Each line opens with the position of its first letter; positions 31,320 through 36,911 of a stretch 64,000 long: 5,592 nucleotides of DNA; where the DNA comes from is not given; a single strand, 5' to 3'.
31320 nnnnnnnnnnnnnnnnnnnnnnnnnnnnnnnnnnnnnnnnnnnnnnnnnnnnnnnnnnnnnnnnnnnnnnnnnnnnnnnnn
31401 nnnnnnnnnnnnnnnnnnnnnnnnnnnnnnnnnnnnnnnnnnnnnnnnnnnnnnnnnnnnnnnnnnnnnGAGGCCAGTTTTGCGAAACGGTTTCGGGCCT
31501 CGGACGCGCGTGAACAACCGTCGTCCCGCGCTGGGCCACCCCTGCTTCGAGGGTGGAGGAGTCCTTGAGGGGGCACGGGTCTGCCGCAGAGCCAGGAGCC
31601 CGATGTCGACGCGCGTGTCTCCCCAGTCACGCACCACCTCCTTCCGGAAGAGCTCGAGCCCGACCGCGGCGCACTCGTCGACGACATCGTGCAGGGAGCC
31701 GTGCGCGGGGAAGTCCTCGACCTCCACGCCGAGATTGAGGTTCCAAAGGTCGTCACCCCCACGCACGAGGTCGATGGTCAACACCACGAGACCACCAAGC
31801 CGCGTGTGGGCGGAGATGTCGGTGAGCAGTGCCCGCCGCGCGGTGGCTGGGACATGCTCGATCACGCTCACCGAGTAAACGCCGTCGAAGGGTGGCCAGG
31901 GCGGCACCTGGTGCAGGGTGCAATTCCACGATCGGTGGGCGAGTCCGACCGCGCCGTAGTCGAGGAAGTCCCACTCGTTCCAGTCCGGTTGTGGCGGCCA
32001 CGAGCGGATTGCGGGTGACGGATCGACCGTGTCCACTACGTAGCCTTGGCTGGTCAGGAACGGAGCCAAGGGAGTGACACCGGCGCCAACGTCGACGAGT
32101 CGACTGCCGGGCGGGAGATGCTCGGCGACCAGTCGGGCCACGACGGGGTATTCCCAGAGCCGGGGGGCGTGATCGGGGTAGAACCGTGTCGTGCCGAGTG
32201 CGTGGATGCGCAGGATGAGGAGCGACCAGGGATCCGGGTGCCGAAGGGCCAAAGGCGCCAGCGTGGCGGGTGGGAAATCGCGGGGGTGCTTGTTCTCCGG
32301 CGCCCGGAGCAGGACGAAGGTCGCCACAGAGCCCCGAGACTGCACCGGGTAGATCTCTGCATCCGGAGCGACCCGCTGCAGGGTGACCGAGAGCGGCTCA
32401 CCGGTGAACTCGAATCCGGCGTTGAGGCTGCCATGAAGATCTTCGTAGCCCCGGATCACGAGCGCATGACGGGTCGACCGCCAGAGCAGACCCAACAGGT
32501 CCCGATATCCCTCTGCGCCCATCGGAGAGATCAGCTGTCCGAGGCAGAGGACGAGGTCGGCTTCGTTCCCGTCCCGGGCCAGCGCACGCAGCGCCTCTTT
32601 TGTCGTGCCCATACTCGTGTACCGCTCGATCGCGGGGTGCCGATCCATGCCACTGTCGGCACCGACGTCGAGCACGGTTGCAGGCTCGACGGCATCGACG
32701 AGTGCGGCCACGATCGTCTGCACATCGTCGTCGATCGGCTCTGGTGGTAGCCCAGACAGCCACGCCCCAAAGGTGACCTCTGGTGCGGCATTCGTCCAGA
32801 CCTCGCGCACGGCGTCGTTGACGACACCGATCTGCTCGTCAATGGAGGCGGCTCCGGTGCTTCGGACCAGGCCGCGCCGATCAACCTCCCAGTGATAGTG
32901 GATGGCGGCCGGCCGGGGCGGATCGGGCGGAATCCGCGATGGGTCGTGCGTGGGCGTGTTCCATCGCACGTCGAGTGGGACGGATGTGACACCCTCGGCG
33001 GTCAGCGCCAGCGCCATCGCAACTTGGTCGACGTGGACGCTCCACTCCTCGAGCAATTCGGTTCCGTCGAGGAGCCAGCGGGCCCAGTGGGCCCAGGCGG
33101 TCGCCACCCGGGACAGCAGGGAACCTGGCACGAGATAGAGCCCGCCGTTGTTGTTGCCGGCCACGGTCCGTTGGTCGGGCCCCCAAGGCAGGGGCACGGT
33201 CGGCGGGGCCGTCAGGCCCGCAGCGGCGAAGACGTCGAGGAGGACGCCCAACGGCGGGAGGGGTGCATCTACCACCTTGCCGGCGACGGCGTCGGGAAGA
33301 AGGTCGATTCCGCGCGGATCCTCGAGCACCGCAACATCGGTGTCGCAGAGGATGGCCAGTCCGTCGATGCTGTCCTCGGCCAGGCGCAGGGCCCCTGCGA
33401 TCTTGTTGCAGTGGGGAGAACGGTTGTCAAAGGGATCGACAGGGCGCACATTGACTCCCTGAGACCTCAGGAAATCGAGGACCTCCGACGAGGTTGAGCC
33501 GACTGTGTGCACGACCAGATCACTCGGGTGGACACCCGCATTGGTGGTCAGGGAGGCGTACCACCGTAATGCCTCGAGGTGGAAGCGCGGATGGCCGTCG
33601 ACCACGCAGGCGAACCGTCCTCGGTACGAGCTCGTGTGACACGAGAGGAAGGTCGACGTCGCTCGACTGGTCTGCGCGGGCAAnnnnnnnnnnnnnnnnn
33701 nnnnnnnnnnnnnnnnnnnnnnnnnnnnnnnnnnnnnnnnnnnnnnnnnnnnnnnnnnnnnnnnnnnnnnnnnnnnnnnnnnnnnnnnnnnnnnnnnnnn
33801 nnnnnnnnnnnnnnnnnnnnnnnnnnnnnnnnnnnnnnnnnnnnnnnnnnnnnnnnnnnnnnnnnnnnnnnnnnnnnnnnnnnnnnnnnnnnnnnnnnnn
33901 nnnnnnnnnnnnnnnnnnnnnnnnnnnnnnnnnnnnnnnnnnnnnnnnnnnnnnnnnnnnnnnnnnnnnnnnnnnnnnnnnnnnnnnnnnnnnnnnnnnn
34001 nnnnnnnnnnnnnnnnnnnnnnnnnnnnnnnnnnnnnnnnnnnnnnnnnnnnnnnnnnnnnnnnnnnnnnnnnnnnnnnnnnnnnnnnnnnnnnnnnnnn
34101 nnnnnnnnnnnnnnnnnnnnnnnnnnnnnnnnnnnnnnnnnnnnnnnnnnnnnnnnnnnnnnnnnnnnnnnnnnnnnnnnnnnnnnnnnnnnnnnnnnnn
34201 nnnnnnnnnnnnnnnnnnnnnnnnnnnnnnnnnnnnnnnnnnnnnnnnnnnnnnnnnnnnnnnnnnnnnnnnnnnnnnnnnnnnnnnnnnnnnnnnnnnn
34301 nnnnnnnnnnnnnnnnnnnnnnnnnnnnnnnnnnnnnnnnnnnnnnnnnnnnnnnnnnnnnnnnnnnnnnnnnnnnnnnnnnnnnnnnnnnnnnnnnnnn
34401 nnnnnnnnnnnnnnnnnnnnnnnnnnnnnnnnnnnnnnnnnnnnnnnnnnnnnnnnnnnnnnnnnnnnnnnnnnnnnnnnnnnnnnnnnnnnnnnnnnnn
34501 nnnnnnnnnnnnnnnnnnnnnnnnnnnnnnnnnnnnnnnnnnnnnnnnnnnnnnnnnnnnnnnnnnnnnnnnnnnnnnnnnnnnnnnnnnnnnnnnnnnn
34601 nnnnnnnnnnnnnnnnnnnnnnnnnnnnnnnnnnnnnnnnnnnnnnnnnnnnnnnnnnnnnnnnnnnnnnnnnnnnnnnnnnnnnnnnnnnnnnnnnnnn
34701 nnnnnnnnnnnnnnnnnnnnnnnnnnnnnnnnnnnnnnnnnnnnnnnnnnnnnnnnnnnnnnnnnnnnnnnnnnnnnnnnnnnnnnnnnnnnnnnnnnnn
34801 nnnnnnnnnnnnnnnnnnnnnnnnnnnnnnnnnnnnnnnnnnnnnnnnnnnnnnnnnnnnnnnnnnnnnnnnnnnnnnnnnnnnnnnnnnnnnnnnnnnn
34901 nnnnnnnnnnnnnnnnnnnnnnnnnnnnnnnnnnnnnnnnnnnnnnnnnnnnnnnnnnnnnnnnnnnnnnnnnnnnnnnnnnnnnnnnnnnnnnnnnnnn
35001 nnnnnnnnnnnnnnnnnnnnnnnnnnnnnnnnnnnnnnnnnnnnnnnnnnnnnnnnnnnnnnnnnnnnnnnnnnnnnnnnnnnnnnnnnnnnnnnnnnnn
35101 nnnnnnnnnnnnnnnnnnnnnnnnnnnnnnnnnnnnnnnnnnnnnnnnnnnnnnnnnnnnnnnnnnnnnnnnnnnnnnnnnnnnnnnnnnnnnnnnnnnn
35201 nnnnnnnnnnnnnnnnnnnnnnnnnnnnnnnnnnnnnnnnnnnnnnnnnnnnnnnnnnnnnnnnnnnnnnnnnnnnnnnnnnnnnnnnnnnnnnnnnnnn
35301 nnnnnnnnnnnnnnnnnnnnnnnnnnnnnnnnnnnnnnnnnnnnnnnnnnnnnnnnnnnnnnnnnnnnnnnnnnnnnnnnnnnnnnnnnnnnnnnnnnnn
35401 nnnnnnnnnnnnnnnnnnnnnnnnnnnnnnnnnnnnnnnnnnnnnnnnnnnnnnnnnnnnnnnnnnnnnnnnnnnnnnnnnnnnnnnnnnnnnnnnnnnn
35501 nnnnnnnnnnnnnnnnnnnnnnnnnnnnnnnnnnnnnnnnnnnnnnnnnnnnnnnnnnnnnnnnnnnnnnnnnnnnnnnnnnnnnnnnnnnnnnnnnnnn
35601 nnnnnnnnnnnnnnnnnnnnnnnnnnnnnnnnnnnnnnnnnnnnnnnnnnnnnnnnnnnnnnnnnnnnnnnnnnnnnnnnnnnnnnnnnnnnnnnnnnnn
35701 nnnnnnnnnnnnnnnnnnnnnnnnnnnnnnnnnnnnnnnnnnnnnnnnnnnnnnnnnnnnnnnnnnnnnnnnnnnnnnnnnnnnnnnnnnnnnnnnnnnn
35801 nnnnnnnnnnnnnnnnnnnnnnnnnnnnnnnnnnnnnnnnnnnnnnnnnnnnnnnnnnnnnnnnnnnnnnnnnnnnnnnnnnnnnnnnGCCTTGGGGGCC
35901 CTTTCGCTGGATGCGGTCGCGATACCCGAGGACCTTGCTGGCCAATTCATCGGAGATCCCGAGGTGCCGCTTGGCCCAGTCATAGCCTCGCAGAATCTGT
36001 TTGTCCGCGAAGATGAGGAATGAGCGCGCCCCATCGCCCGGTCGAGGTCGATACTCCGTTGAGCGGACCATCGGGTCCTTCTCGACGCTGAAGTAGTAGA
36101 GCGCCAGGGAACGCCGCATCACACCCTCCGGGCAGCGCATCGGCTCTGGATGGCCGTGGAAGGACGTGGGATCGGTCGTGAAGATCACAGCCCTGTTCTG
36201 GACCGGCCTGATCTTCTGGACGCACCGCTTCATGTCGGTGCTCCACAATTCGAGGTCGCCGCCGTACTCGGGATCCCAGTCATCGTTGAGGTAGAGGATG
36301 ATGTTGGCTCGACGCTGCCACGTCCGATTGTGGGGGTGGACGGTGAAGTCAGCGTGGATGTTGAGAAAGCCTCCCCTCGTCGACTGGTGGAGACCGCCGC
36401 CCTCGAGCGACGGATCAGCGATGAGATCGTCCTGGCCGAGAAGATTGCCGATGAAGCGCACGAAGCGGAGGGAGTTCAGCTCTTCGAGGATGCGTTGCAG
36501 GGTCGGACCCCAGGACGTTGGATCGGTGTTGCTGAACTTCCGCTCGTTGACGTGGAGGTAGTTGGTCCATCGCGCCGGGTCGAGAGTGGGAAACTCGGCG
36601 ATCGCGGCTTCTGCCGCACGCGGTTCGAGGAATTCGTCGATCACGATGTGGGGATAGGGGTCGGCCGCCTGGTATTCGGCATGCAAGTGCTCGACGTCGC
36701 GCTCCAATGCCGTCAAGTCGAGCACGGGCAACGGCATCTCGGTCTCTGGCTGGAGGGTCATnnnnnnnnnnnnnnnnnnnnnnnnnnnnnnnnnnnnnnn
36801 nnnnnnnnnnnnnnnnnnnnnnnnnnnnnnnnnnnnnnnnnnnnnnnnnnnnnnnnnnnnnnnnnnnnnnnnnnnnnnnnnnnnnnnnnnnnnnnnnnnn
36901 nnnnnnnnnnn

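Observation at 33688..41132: Pair of unclassified 695-735-aa polytopic paralogues with globular C-terminal domains bracketing a modification cassette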

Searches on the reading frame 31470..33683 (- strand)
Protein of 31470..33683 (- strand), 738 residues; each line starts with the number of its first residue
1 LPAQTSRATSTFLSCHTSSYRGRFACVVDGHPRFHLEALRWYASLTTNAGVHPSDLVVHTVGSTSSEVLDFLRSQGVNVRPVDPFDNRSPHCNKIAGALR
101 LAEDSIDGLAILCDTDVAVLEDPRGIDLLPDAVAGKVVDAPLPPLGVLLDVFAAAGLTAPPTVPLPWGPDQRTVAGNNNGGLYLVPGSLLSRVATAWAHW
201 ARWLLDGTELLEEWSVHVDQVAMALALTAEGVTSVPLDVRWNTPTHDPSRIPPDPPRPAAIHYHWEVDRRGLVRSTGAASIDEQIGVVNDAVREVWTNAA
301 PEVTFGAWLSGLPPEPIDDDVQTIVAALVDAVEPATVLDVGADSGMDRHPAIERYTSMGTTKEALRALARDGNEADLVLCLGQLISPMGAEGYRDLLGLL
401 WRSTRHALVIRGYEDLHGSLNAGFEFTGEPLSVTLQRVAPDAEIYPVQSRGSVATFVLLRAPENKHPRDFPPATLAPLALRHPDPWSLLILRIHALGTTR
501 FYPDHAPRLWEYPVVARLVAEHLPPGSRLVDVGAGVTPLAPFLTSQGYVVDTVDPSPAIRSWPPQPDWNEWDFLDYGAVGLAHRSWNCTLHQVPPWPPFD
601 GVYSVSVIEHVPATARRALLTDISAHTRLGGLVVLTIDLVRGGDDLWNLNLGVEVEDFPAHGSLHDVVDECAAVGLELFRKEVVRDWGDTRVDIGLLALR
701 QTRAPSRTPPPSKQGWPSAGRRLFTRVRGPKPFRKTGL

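Call 4: search_protein_families(library=pfam, proteins=[window:31470-33683:-], max_evalue=0.01)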
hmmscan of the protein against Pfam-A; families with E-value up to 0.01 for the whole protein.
window:31470-33683:- (738 aa): 1 family
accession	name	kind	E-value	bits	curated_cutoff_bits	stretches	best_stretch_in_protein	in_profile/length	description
PF13489.12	Methyltransf_23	-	7.6e-11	42.4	27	1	514-664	12-144/164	Methyltransferase domain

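Call 5: search_protein_families(library=ncbifam, proteins=[window:31470-33683:-], max_evalue=0.1)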
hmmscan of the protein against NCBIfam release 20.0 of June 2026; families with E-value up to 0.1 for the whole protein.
window:31470-33683:- (738 aa): 1 family
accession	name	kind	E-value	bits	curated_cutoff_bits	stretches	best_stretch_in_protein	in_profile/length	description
NF043040.1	corrin_prot_MT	hypoth_equivalog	0.079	12.4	180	0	517-558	32-74/216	corrinoid protein-associated methyltransferase CpaM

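Call 40: search_solved_structures(query=window:31470-33683:-, max_evalue=1)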
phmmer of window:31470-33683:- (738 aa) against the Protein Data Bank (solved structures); distinct sequences matched with E-value up to 1: 4.
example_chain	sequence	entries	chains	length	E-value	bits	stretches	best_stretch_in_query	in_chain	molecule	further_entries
3ege_A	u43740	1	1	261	0.12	13.6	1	521-574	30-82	Putative methyltransferase from antibiotic biosynthesis pathway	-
1bhj_A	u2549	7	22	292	0.56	11.4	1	527-635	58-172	GLYCINE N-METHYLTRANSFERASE | PROTEIN (GLYCINE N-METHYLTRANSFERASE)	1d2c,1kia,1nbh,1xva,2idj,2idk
1d2g_A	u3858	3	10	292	0.56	11.4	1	527-635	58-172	GLYCINE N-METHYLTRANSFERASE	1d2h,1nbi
3thr_A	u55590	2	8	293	0.56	11.4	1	527-635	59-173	Glycine N-methyltransferase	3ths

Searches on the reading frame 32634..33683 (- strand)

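Call 61: search_protein_families(library=pfam, proteins=[window:32634-33683:-], max_evalue=10)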
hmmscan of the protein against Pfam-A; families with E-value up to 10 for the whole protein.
window:32634-33683:- (350 aa): 1 family
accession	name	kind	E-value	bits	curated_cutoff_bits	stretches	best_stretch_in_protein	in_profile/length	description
PF10420.15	IL12p40_C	-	0.19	12.7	25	1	11-27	2-18/84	Cytokine interleukin-12p40 C-terminus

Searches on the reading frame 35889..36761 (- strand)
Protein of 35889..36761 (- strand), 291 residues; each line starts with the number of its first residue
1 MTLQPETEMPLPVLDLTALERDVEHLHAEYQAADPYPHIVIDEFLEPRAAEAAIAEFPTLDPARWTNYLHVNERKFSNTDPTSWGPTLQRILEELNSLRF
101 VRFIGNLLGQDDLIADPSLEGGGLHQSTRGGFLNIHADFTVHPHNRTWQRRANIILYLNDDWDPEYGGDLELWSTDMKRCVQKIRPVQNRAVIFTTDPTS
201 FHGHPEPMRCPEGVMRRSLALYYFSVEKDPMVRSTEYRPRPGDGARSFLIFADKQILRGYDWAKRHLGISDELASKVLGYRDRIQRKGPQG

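Call 4: search_protein_families(library=pfam, proteins=[window:35889-36761:-], max_evalue=0.01)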
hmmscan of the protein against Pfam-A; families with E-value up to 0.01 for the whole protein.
window:35889-36761:- (291 aa): 2 families
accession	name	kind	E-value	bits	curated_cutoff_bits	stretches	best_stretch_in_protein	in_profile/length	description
PF13640.12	2OG-FeII_Oxy_3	-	1.6e-18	67.9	27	1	124-223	3-97/98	2OG-Fe(II) oxygenase superfamily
PF13661.12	2OG-FeII_Oxy_4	-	2.3e-11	44.5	27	1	129-203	8-80/98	2OG-Fe(II) oxygenase superfamily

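Call 39: search_solved_structures(query=window:35889-36761:-, max_evalue=1)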
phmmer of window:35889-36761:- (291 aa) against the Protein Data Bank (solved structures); distinct sequences matched with E-value up to 1: 40.
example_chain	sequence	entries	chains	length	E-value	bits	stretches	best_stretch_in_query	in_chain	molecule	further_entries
4nhx_A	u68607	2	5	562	3.6e-07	32.8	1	149-209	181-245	2-oxoglutarate and iron-dependent oxygenase domain-containing protein 1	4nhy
6ey1_A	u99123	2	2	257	0.0027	20.1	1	150-229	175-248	HIF prolyl hydroxylase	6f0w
9ei6_A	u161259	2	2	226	0.015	17.6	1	136-213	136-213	Prolyl 4-hydroxylase alpha subunit domain-containing protein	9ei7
5v1b_A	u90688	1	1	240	0.03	16.7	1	150-229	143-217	Egl nine homolog 2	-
6t8m_A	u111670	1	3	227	0.044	16.1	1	129-183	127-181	Prolyl 4-hydroxylase subunit alpha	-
9blq_A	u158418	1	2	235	0.082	15.2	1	119-223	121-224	Putative hydroxylase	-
5lat_A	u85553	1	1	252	0.092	15.1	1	139-228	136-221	Egl nine homolog 1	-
4iw3_A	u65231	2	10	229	0.095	15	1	149-197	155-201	Putative uncharacterized protein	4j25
8ruz_A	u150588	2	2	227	0.31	13.3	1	150-228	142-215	Egl nine homolog 1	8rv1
4uwd_A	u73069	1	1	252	0.38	13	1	143-228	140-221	EGL NINE HOMOLOG 1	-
5lbb_A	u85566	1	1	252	0.39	13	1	150-228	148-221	Egl nine homolog 1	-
5lb6_A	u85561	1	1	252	0.4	13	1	150-228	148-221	Egl nine homolog 1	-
3ouh_A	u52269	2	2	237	0.4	13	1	150-228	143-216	Egl nine homolog 1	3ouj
8j1k_A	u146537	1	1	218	0.4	13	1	150-227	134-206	Egl nine homolog 1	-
7ump_A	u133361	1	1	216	0.41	12.9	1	150-227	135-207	Egl nine homolog 1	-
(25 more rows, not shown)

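Call 50: search_protein_families(library=ncbifam, proteins=[window:35889-36761:-], max_evalue=0.001)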
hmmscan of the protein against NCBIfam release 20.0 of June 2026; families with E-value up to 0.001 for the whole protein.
window:35889-36761:- (291 aa): 1 family
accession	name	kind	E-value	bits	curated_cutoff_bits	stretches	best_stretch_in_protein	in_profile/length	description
NF041706.1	2OG_matur_YhhC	equivalog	3.2e-07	30.2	150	1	33-203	4-164/182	cyclophane-containing peptide 2OG-Fe(II) oxygenase YhhC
